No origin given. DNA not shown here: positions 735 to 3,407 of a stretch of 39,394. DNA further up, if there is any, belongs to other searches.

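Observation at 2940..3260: Class III RNR carries a covalently tethered CxxC thioredoxin-fold domain at its C-terminus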

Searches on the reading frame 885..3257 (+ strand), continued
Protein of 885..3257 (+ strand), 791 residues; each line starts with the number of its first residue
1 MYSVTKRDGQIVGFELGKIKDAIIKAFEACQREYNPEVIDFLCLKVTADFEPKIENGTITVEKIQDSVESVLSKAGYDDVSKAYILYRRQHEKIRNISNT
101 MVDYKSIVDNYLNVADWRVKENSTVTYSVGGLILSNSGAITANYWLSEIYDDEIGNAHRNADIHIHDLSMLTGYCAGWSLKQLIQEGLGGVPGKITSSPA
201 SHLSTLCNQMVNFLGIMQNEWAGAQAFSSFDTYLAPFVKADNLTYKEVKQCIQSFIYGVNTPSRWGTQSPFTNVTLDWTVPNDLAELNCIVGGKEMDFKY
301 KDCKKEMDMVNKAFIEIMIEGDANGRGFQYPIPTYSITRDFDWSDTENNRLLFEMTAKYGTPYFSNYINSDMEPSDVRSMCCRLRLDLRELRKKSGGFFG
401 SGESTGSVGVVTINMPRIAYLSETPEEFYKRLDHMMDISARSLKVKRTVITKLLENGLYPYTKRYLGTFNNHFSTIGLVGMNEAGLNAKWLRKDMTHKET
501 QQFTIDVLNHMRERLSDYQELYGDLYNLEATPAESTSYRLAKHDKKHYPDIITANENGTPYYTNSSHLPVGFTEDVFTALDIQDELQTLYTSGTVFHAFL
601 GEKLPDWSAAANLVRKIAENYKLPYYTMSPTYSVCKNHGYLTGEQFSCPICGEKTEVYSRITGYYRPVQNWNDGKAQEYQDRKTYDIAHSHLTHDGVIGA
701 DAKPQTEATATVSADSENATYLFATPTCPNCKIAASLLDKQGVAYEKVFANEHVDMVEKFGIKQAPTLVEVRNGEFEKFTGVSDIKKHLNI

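Call 19: search_solved_structures(query=window:885-3257:+, max_evalue=0.001, show_alignments=2)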
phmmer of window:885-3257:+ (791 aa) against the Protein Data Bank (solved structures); distinct sequences matched with E-value up to 0.001: 9.
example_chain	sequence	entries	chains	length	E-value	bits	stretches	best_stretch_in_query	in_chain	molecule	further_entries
4coi_A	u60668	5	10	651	1.6e-42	148.7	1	152-686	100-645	ANAEROBIC RIBONUCLEOSIDE-TRIPHOSPHATE REDUCTASE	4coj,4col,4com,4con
4u3e_A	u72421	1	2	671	1.7e-42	148.6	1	152-686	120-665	Ribonucleoside triphosphate reductase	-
8p23_A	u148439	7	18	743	5.9e-41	143.5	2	306-685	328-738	Anaerobic ribonucleoside-triphosphate reductase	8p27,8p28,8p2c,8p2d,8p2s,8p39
9d3x_A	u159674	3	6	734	1.1e-18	69.9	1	4-653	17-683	Anaerobic ribonucleoside-triphosphate reductase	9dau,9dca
1h78_A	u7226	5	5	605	8.6e-10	40.5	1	400-654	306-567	ANAEROBIC RIBONUCLEOTIDE-TRIPHOSPHATE REDUCTASE LARGE CHAIN | ANAEROBIC RIBONUCLEOTIDE-TRIPHOSPHATE REDUCTASE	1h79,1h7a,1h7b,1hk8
5im3_A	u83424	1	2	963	4.9e-06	28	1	4-94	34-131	Ribonucleoside-diphosphate reductase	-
5olk_A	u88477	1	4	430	9.8e-05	23.7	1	4-100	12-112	Ribonucleoside-diphosphate reductase, beta subunit 1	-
4hs1_A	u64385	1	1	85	0.00055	21.3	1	722-770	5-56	Glutaredoxin NrdH, putative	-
4f2i_A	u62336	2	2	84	0.00059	21.2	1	722-770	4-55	Glutaredoxin NrdH, putative | Glutaredoxin-like protein NrdH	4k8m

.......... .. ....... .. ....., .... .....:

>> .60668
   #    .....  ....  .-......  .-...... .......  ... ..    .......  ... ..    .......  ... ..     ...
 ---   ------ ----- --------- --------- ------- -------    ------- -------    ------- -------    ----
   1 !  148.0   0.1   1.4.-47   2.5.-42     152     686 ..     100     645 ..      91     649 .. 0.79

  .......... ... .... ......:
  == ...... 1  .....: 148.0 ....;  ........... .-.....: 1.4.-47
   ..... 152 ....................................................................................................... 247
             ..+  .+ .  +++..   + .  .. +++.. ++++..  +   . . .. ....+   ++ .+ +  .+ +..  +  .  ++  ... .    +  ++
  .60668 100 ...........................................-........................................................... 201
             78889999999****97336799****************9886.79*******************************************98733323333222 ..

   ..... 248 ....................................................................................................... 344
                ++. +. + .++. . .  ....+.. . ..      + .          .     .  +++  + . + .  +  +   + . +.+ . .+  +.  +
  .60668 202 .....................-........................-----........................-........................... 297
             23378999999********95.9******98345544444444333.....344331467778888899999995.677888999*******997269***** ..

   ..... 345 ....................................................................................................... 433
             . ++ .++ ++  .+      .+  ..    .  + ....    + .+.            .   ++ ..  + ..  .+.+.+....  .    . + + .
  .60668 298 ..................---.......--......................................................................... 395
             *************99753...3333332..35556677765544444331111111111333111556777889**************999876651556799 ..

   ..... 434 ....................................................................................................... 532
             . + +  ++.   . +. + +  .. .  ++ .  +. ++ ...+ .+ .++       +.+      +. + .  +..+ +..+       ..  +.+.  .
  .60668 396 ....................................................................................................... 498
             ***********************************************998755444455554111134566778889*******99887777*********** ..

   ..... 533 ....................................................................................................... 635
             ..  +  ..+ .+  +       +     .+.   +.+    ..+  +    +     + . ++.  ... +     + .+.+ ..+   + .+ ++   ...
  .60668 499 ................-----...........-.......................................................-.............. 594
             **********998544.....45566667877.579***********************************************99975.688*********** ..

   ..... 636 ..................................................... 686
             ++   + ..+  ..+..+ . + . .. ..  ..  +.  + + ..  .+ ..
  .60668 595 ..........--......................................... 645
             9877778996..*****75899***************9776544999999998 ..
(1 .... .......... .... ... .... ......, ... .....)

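Call 74: predict_structure(alignment_id=A2)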
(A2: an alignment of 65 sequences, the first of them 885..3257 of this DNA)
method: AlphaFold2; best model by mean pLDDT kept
length: 791 residues; sequences in the alignment: 65
mean_pLDDT: 51.7   pTM: 0.36
mean pLDDT of the five models: 51.7, 50.9, 50.3, 49.3, 48.3
residues with pLDDT >= 90: 13; 70-90: 220; 50-70: 128; < 50: 430
segments of 3 or more residues with pLDDT < 50: 86-183, 186-196, 216-229, 260-277, 321-341, 355-413, 446-479, 524-632, 656-716
pLDDT, mean of each block of 10 residues (from residue 1): 73 80 76 83 88 83 82 80 55 29 36 33 26 27 33 36 31 37 45 44 69 49 43 77 85 61 35 45 63 73 80 65 37 38 55 48 25 24 27 25 35 60 86 69 51 40 30 40 68 68 69 63 42 24 28 24 24 29 32 25 37 46 37 50 64 53 27 25 28 33 34 57 82 88 85 78 84 84 86 75
secondary structure, 60 per line:
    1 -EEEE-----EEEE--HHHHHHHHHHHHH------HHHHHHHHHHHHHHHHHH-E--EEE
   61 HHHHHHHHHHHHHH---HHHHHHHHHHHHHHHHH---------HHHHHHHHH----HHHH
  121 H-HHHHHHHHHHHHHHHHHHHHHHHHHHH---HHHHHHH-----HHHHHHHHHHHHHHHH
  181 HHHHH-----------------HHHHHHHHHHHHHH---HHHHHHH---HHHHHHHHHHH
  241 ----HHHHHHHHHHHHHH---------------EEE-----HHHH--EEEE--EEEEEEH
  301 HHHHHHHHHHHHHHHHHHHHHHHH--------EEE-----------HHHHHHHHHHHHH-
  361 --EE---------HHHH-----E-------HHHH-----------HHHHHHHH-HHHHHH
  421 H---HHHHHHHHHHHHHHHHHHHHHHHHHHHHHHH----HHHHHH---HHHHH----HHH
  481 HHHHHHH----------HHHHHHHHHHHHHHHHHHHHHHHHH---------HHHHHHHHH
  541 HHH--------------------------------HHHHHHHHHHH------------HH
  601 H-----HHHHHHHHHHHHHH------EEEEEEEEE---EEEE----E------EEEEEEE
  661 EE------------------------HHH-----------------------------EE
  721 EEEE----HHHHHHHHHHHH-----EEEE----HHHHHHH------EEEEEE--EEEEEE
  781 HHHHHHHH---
elements in order (helices of 4 or more, strands of 3 or more residues): E2-5 E11-14 H17-29 H36-53 E58-60 H61-74 H78-94 H104-112 H117-121 H123-149 H153-159 H165-185 H203-216 H220-226 H230-240 H245-258 E274-276 H282-285 E288-291 E294-299 H300-324 E333-335 H347-359 H374-377 H391-394 H406-413 H415-421 H425-455 H460-465 H469-473 H478-487 H498-522 H532-543 H576-586 H607-620 E627-635 E639-642 E654-662 E719-724 H729-740 E746-749 H754-760 E767-772 E775-780 H781-788
